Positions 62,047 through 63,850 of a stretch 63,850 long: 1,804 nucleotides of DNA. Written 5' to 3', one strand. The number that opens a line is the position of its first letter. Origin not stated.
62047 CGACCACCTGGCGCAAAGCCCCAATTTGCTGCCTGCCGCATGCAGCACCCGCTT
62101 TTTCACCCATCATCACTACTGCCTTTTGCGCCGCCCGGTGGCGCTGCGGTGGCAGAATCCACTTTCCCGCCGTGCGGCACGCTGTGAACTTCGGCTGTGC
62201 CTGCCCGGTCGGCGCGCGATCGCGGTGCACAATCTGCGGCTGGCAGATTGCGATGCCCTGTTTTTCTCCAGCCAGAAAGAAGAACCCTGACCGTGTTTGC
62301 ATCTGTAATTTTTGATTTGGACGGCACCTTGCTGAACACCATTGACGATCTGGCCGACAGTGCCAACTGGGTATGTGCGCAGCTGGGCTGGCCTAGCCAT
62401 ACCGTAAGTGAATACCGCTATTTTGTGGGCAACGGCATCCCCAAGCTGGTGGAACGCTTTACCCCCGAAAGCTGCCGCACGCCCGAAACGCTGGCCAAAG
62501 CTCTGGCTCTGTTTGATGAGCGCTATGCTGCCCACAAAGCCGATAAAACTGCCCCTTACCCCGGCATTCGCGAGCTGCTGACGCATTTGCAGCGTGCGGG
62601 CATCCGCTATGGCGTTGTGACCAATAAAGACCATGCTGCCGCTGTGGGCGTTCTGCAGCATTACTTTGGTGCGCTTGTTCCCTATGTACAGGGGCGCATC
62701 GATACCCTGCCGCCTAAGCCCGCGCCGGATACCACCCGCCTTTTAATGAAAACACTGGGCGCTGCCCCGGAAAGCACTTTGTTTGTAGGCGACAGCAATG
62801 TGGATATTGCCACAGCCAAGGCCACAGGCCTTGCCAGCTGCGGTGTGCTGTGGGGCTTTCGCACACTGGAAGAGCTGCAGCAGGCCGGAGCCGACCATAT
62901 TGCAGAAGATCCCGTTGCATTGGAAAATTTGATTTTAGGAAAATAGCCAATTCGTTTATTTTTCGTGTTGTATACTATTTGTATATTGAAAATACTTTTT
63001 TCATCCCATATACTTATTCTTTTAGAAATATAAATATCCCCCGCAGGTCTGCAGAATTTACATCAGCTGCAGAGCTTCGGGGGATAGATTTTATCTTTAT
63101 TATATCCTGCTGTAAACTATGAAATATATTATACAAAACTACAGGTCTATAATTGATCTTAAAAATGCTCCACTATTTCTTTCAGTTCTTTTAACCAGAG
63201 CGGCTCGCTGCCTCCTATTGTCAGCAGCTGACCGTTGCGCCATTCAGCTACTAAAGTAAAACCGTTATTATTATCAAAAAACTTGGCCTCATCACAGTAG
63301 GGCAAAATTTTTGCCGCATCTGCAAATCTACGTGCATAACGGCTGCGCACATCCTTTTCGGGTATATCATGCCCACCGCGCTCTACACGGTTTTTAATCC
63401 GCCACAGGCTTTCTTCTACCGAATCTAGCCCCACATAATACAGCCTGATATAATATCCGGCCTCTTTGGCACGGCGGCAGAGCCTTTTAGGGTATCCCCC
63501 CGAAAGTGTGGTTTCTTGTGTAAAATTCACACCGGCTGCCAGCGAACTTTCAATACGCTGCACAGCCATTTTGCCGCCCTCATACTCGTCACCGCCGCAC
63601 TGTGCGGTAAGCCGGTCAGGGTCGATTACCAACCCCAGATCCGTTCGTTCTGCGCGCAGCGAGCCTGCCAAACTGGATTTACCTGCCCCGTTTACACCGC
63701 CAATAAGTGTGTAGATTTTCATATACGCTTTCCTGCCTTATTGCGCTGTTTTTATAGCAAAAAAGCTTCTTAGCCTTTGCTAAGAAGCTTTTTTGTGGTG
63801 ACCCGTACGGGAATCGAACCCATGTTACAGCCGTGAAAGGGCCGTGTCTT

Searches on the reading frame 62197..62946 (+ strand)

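Call 68: search_protein_families(library=pfam, proteins=[window:62197-62946:+], max_evalue=0.001)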
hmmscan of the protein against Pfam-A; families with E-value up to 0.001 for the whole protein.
window:62197-62946:+ (249 aa): 5 families
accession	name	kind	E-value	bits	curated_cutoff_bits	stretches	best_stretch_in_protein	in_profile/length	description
PF13419.12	HAD_2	-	4.5e-34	118.6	23.8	1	37-217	1-178/178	Haloacid dehalogenase-like hydrolase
PF00702.32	Hydrolase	-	7.7e-26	92.1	26.4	1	37-210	4-190/191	haloacid dehalogenase-like hydrolase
PF13242.12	Hydrolase_like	-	8.7e-11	42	22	1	174-238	4-71/75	HAD-hyrolase-like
PF12710.13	HAD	-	5.4e-09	37.2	27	1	37-208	1-189/189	haloacid dehalogenase-like hydrolase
PF13344.12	Hydrolase_6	-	0.00022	21.6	27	0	118-148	13-43/101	Haloacid dehalogenase-like hydrolase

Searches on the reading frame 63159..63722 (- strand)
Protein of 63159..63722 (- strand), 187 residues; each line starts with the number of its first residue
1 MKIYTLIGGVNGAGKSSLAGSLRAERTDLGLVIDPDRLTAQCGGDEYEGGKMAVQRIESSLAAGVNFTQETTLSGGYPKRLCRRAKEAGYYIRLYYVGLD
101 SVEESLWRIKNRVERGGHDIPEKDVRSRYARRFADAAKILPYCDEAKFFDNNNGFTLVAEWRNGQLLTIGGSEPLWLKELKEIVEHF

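Call 59: find_encoding_contigs(protein=window:63159-63722:-, flank=10000, max_places=6)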
Protein window:63159-63722:- (187 aa): no gene with exactly this product is on record in the collection.

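Call 68: search_protein_families(library=pfam, proteins=[window:63159-63722:-], max_evalue=0.001)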
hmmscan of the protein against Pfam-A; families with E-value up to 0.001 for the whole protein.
window:63159-63722:- (187 aa): 1 family
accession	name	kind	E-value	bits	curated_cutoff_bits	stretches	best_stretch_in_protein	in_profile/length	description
PF06414.18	Zeta_toxin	-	5.7e-09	36.1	22.3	1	53-124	84-158/199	Zeta toxin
